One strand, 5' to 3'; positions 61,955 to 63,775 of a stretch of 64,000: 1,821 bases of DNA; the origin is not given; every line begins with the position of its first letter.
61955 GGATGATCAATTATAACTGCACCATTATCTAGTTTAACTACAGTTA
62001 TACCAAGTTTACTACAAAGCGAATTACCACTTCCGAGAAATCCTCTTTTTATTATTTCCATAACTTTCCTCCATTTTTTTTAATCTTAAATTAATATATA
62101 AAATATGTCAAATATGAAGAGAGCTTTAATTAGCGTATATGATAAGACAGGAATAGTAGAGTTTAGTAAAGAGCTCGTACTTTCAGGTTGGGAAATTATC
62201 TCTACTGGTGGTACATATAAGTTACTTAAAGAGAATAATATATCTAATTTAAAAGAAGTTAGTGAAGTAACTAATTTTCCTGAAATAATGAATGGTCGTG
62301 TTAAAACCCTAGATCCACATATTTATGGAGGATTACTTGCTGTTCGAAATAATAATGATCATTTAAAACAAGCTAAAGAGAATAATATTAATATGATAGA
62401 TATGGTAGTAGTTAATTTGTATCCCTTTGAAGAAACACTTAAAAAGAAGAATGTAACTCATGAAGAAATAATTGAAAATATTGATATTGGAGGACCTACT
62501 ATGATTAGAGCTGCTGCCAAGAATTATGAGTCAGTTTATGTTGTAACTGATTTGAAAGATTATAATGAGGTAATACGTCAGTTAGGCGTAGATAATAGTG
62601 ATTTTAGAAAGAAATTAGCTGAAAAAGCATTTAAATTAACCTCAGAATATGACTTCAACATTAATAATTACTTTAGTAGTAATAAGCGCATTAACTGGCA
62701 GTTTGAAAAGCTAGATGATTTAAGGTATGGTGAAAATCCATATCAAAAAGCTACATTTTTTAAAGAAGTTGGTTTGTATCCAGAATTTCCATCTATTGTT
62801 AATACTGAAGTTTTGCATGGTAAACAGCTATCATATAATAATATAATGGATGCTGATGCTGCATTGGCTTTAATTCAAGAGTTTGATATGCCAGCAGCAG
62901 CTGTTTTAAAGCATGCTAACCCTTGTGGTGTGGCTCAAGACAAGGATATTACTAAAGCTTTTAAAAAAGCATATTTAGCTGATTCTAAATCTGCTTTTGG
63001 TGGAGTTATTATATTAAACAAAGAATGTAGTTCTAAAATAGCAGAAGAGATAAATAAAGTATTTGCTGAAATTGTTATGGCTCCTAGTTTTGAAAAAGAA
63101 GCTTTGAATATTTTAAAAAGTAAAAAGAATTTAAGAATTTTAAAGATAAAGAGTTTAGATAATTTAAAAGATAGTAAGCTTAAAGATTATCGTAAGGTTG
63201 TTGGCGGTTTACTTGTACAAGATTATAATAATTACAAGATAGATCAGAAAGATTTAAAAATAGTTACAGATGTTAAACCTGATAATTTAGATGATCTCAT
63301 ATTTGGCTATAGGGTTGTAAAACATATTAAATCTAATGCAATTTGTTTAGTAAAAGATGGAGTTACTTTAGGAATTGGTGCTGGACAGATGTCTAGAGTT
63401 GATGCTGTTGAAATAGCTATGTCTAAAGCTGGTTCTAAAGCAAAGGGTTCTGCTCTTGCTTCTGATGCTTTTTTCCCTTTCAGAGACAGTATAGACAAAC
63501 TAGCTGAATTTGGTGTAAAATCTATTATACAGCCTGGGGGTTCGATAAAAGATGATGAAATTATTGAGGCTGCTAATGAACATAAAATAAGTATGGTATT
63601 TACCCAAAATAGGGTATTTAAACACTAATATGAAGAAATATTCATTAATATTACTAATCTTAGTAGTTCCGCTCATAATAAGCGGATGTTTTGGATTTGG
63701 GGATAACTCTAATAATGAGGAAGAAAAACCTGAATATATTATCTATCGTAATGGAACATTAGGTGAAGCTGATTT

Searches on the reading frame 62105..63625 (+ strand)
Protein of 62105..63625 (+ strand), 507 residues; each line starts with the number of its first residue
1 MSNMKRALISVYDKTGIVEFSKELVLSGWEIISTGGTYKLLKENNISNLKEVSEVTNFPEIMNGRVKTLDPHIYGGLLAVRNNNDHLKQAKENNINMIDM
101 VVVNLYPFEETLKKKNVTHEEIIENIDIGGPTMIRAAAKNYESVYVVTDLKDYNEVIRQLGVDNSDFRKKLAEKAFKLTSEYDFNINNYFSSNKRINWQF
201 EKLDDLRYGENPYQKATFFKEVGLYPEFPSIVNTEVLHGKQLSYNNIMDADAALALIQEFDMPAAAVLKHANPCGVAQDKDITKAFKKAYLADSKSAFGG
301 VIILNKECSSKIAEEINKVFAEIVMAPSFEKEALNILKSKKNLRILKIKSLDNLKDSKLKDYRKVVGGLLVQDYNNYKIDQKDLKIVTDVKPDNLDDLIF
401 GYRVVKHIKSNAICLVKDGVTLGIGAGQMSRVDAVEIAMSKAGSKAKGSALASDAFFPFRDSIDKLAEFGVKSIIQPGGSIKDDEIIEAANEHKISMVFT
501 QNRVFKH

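Call 69: search_protein_families(library=pfam, proteins=[window:62105-63625:+], max_evalue=0.00001)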
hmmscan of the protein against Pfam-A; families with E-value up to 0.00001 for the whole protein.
window:62105-63625:+ (507 aa): 2 families
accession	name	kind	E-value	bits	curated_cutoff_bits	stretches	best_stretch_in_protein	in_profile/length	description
PF01808.24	AICARFT_IMPCHas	-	1.2e-110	370.3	25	1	137-441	1-311/311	AICARFT/IMPCHase bienzyme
PF02142.27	MGS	-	7.5e-23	80.9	24.1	1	16-132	1-94/94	MGS-like domain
